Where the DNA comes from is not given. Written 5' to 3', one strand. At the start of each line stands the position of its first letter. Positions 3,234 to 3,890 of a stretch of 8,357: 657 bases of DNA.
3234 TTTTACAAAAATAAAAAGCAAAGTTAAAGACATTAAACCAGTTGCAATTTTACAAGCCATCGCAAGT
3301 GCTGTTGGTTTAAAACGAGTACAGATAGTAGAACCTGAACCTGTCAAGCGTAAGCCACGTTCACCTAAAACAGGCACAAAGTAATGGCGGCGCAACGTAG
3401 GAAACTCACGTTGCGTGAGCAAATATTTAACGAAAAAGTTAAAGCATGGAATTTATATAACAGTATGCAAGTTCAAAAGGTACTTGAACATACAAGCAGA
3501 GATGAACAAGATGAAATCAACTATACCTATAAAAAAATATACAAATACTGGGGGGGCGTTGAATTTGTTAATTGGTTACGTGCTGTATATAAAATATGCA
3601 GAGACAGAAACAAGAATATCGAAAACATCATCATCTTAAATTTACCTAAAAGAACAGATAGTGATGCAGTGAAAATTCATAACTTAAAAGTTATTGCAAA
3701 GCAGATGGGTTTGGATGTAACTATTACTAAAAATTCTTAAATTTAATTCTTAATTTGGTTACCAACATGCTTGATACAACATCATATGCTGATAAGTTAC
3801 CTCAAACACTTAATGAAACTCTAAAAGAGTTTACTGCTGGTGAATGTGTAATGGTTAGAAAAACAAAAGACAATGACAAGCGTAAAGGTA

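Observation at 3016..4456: Uncharacterised three-gene operon wired back-to-back to an MmeI-family restriction enzyme: candidate new accessory or defence module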

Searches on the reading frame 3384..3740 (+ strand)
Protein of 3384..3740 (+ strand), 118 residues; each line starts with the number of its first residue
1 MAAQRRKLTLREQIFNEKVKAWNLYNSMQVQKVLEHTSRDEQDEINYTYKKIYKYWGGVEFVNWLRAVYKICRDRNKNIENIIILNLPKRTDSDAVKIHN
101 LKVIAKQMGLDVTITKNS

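Call 7: search_protein_families(library=pfam, proteins=[window:3384-3737:+], max_evalue=1)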
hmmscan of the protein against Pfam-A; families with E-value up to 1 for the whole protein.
window:3384-3737:+ (118 aa): 1 family
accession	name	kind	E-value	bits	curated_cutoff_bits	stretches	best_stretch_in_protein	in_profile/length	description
PF15184.11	TOM6p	-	0.15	12.3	27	1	62-87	25-49/74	Mitochondrial import receptor subunit TOM6 homolog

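Call 8: search_protein_families(library=padloc, proteins=[window:3384-3737:+], max_evalue=1)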
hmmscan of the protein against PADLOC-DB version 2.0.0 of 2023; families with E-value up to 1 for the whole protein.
window:3384-3737:+ (118 aa): 0 families

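Call 9: search_protein_families(library=phrogs, proteins=[window:3384-3737:+], max_evalue=1)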
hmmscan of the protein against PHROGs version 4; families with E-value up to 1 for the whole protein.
window:3384-3737:+ (118 aa): 0 families

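Call 10: search_protein_families(library=ncbifam, proteins=[window:3384-3737:+], max_evalue=1)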
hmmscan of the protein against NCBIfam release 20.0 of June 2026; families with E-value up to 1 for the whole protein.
window:3384-3737:+ (118 aa): 0 families

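Call 14: find_encoding_contigs(protein=window:3384-3740:+, flank=10000, max_places=10)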
Protein window:3384-3740:+ (118 aa): no gene with exactly this product is on record in the collection.

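Call 23: find_homologous_proteins(query=window:3384-3737:+, max_evalue=0.01)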
Query window:3384-3737:+ (118 aa): 42 proteins with E <= 0.01 among 44 candidates.
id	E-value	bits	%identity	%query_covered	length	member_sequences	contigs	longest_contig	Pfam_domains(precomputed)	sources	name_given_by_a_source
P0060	1.1e-71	256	100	100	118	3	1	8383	-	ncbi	-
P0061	3.3e-59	215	86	99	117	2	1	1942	-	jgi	jgi:hypothetical protein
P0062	3.2e-58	212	84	98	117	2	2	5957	-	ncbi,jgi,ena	jgi:hypothetical protein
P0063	2.9e-52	193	76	99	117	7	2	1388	-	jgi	jgi:hypothetical protein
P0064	1.8e-50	187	73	100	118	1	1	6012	-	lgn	-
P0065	2.6e-50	187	74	100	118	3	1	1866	-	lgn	-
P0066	3.5e-48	180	71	98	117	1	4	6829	-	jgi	jgi:hypothetical protein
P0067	1.4e-43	165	67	99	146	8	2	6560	-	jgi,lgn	jgi:hypothetical protein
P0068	6.8e-42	160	64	99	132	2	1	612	-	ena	-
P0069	1.6e-38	149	62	99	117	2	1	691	-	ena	-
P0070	3.8e-37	144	57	99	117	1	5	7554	-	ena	-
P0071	2.7e-36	142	59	99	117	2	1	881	-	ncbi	-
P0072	1.3e-35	139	57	99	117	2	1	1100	-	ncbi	-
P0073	1.7e-33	133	60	92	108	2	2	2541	-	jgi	jgi:hypothetical protein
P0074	1.2e-32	130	55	99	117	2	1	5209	-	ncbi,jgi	jgi:hypothetical protein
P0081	1.3e-29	120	54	97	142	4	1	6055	-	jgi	jgi:hypothetical protein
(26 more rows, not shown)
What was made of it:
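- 3384..3740 (+): ORF2, 118 aa, pI 9.7. Predicted four-helix protein with invariant WGGVE..WL and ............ motifs. Many homologues add a basic C-terminal tail. Backbone gene. 42 clusters (call 23).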

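Call 24: find_encoding_contigs(protein=P0070, flank=10000, max_places=5)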
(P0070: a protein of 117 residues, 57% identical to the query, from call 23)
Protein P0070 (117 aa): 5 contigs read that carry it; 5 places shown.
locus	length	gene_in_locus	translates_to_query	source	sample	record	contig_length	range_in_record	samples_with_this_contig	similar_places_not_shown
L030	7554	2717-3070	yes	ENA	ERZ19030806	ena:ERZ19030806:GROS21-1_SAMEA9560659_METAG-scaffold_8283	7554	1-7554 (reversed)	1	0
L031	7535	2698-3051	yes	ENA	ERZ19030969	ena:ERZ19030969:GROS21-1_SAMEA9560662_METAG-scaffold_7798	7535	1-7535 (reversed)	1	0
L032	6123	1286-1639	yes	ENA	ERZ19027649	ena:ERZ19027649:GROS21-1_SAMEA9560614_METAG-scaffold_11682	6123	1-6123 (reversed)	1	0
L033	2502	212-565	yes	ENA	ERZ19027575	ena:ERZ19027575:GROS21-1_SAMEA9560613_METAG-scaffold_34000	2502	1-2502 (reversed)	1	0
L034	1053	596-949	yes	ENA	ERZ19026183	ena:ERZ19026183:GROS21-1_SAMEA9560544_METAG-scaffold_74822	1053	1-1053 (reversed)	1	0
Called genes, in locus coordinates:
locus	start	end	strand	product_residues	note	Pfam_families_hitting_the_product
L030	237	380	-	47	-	-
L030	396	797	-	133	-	-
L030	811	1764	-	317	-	-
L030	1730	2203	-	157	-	-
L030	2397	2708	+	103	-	-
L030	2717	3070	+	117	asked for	-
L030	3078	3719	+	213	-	-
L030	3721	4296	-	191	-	PF00589:Phage_integrase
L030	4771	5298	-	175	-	PF23343:REP_ORF2-G2P (weak)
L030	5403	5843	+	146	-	PF20346:DUF6641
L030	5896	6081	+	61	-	-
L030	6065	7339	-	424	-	PF00589:Phage_integrase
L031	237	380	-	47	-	-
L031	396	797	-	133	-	-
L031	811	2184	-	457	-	-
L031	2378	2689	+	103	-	-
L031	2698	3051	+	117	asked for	-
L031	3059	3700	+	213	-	-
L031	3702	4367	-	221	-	PF00589:Phage_integrase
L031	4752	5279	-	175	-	PF23343:REP_ORF2-G2P (weak)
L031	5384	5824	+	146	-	PF20346:DUF6641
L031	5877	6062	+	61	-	-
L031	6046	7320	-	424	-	PF00589:Phage_integrase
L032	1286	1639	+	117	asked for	-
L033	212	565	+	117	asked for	-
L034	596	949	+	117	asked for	-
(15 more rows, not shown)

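Call 25: find_encoding_contigs(protein=P0066, flank=10000, max_places=5)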
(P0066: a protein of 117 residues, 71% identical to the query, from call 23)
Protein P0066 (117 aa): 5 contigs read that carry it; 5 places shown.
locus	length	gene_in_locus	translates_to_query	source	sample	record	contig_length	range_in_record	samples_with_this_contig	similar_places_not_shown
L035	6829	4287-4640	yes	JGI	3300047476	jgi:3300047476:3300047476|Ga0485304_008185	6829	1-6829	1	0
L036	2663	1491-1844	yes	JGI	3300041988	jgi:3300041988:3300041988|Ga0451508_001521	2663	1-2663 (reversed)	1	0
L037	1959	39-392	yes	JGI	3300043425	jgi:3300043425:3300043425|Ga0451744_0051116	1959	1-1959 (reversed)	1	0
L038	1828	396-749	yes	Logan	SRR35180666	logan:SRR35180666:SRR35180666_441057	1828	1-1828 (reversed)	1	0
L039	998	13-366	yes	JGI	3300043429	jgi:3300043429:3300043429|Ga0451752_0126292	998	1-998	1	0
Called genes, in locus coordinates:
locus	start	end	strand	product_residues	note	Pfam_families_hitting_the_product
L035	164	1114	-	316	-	PF14088:DUF4268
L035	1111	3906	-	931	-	PF20464:MmeI_N, PF20465:MmeI_hel, PF20473:MmeI_Mtase, PF07669:Eco57I (weak), PF20466:MmeI_TRD, PF20467:MmeI_C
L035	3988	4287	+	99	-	-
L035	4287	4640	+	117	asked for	-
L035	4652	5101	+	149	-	-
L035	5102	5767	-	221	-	PF00589:Phage_integrase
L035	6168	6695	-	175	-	PF23343:REP_ORF2-G2P (weak)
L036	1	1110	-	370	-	?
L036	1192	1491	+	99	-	-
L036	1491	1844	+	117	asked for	-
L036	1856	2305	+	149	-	-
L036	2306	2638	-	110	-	PF00589:Phage_integrase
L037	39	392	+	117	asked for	-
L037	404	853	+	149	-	-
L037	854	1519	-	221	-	PF00589:Phage_integrase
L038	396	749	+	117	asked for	-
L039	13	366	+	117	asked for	-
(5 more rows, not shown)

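Call 26: find_encoding_contigs(protein=P0067, flank=10000, max_places=5)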
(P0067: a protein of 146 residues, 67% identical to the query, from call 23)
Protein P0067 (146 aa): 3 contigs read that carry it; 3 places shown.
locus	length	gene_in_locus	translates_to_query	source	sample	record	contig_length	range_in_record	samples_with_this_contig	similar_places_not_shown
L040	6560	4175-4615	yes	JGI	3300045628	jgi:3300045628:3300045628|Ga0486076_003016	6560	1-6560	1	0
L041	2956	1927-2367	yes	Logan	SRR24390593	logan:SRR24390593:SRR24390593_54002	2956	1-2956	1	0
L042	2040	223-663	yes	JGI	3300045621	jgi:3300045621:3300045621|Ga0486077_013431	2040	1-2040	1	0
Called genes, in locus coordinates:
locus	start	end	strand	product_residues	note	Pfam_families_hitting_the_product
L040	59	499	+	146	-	PF20346:DUF6641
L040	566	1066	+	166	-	-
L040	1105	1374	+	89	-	-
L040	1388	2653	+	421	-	PF00589:Phage_integrase (weak)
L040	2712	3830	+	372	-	PF01839:FG-GAP (faint), PF13517:FG-GAP_3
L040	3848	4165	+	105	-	-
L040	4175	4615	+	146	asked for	-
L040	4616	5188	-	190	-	PF00589:Phage_integrase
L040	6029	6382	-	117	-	-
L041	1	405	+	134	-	?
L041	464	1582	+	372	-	PF01839:FG-GAP (faint), PF13517:FG-GAP_3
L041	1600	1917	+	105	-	-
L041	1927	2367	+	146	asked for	-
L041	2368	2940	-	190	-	PF00589:Phage_integrase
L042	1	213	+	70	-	?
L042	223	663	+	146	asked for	-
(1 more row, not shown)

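Call 27: find_encoding_contigs(protein=P0081, flank=10000, max_places=5)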
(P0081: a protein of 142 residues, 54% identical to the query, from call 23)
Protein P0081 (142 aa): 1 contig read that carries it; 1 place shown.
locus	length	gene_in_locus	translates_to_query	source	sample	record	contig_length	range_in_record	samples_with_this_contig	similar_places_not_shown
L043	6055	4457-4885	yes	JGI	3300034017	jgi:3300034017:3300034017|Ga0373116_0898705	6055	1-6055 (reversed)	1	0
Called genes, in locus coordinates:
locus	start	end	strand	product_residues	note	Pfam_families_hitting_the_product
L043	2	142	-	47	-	?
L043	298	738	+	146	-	PF20346:DUF6641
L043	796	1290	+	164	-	-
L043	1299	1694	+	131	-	-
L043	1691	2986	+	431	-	-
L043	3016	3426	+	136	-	-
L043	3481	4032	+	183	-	PF13505:OMP_b-brl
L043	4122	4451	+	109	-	-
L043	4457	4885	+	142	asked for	-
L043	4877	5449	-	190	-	PF00589:Phage_integrase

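Call 37: search_protein_families(library=pfam, proteins=[L035:4652-5101:+, L031:3059-3700:+, L031:811-2184:-], max_evalue=0.01)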
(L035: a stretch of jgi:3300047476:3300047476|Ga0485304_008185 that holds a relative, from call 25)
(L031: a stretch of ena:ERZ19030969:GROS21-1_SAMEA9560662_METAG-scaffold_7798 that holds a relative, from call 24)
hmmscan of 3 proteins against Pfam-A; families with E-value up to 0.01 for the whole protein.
L035:4652-5101:+ (149 aa): 0 families

L031:3059-3700:+ (213 aa): 0 families

L031:811-2184:- (457 aa): 1 family
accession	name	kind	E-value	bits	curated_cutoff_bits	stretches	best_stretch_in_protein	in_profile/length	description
PF10364.14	NKWYS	-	0.0085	16.5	25.1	0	242-306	23-89/139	Putative capsular polysaccharide synthesis protein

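Call 47: predict_structure(alignment_id=A2)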
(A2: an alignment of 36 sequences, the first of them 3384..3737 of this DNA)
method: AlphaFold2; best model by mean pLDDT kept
length: 118 residues; sequences in the alignment: 36
mean_pLDDT: 74.8   pTM: 0.41
mean pLDDT of the five models: 74.8, 70.3, 67.6, 66.9, 56.0
residues with pLDDT >= 90: 4; 70-90: 87; 50-70: 25; < 50: 2
segments of 3 or more residues with pLDDT < 50: none
pLDDT, mean of each block of 10 residues (from residue 1): 63 76 75 85 87 72 75 75 62 81 73 73
secondary structure, 60 per line:
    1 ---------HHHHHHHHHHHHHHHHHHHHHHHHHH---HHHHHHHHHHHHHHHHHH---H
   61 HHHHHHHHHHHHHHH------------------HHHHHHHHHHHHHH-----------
elements in order: H10-35 H39-56 H60-75 H94-107
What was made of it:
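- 3384..3740 (+): AF2 pLDDT 75, four helices (call 47).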

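Call 53: fold_search(model_id=the predicted structure, library=pdb)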
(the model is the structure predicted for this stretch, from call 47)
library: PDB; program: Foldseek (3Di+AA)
matches with E <= 10: 17; with E <= 0.001: 0
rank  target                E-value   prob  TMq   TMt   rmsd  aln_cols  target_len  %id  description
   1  1wyy_A                5.1e+00  0.02  0.20  0.18  26.7       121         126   14  Post-fusion hairpin conformation of the sars coronavirus spike glycoprotein (released 2005-05-17)
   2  7z3e_A                5.9e+00  0.05  0.24  0.10  13.1        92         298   13  XFEL structure of Class Ib ribonucleotide reductase dimanganese(II) NrdF in complex with hydroquinone NrdI from Bacill (released 2022-09-21)
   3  4dr0_B                6.4e+00  0.04  0.24  0.11  13.6        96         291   12  Crystal structure of Bacillus subtilis dimanganese(II) NrdF (released 2012-04-11)
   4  4lun                  6.4e+00  0.02  0.17  0.07  18.1        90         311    9  Structure of the N-terminal mIF4G domain from S. cerevisiae Upf2, a protein involved in the degradation of mRNAs contain (released 2014-07-30)
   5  8atv_A                6.4e+00  0.02  0.22  0.04  21.6       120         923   18  Cryo-EM structure of yeast mitochondrial RNA polymerase transcription initiation complex with 5-mer RNA, pppGpGpApApA  (released 2023-08-30)
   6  6tdu_H                7.4e+00  0.01  0.21  0.08  23.1       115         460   12  Cryo-EM structure of Euglena gracilis mitochondrial ATP synthase, full dimer, rotational states 1 (released 2019-11-27)
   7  6lxt_E                7.4e+00  0.01  0.16  0.17  25.4       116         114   15  Structure of post fusion core of 2019-nCoV S2 subunit (released 2020-02-26)
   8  8wrq_A                8.5e+00  0.03  0.27  0.07  14.1       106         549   13  Cryo-EM structure of Cas12-1 with 14 nt complementary heteroduplex (released 2025-04-16)
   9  4q2u_K                8.5e+00  0.02  0.19  0.24  13.9        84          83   13  Crystal structure of the E. coli DinJ-YafQ toxin-antitoxin complex (released 2014-06-11)
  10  9bwx_C                9.1e+00  0.03  0.24  0.11  13.6        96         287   12  Consensus full-complex model for preturnover condition of Bacillus subtilis ribonucleotide reductase complex (released 2025-03-19)
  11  4dr0_A                9.1e+00  0.03  0.24  0.11  13.6        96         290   12  Crystal structure of Bacillus subtilis dimanganese(II) NrdF (released 2012-04-11)
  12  1oqu_C                9.1e+00  0.03  0.22  0.10  13.1        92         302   14  A protein coordinated tri-nuclear Fe complex formed during soaking of crystals of the ribonucleotide reductase R2F pro (released 2004-04-20)
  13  4njl                  9.1e+00  0.02  0.22  0.20  27.8       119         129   13  Crystal structure of middle east respiratory syndrome coronavirus S2 protein fusion core (released 2014-02-19)
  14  4n83_G                9.8e+00  0.03  0.23  0.11  13.2        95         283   12  X-ray crystal structure of Streptococcus sanguinis dimanganese(II)-NrdF (released 2014-01-08)
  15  7z8i_f                9.8e+00  0.02  0.21  0.05  16.3        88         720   14  The barbed end complex of dynactin bound to BICDR1 and the cytoplasmic dynein tails (A2, B1, B2) (released 2022-08-17)
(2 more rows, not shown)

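Call 67: search_solved_structures(query=A2, max_evalue=10, show_alignments=3)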
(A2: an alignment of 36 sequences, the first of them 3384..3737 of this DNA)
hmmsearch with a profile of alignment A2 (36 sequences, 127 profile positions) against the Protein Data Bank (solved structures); distinct sequences matched with E-value up to 10: 9.
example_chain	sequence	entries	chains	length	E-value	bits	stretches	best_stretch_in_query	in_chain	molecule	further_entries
9d2f_S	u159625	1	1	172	0.28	14.4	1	57-113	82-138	Centrin-2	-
9gyt_B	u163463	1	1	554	0.32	14.2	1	7-38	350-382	Small ribosomal subunit protein uS3m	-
9evs_B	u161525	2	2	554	0.32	14.2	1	7-38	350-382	Small ribosomal subunit protein uS3m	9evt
3kf9_A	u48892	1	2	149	0.36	14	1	57-113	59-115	Caltractin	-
2obh_A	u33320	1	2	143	0.48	13.6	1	57-113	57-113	Centrin-2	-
1m39_A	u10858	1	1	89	0.56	13.4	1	63-113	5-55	Caltractin, isoform 1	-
9fqr_Pk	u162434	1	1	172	0.6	13.3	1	57-111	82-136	Centrin-2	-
1r7l_A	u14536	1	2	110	0.64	13.2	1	27-75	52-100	Phage protein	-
28js_K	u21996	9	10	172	0.64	13.2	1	57-113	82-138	Centrin-2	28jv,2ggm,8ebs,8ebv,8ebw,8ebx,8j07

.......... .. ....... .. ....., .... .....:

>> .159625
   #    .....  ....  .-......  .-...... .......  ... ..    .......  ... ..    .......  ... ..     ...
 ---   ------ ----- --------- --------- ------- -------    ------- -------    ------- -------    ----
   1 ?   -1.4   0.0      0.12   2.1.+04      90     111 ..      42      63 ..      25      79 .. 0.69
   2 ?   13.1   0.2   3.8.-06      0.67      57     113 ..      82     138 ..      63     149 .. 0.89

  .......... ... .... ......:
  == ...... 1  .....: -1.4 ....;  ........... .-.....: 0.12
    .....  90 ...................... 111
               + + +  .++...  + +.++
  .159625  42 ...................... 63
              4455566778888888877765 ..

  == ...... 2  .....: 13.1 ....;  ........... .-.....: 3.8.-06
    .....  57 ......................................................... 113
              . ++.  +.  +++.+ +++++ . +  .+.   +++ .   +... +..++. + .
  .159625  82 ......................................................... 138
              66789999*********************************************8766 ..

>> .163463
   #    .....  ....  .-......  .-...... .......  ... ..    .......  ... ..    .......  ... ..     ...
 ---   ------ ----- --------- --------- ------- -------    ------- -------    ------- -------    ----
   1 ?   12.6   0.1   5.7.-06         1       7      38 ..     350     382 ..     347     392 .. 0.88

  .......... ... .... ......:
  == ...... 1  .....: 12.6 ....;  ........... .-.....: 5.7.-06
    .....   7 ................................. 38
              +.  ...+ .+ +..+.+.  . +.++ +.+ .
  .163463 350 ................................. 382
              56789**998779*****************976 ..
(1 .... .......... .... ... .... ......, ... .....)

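Call 74: search_protein_families(library=padloc, proteins=[L031:811-2184:-], max_evalue=0.001)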
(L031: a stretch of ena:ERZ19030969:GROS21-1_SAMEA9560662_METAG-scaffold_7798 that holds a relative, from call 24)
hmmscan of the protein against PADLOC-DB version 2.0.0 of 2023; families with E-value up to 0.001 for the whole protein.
L031:811-2184:- (457 aa): 0 families

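Call 81: search_dna_similar(query=window:3384-3737:+, collection=plasmids, mode=protein, max_evalue=0.01)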
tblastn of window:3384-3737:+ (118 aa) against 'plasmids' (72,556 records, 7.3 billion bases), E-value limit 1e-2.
No match.

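Call 84: search_protein_families(library=phrogs, proteins=[L035:4652-5101:+, L031:3059-3700:+], max_evalue=0.01)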
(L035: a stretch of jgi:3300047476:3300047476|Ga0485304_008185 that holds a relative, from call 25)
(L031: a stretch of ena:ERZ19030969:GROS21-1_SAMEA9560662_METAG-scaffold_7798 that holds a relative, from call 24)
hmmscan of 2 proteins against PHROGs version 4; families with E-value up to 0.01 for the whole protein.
L035:4652-5101:+ (149 aa): 0 families

L031:3059-3700:+ (213 aa): 0 families
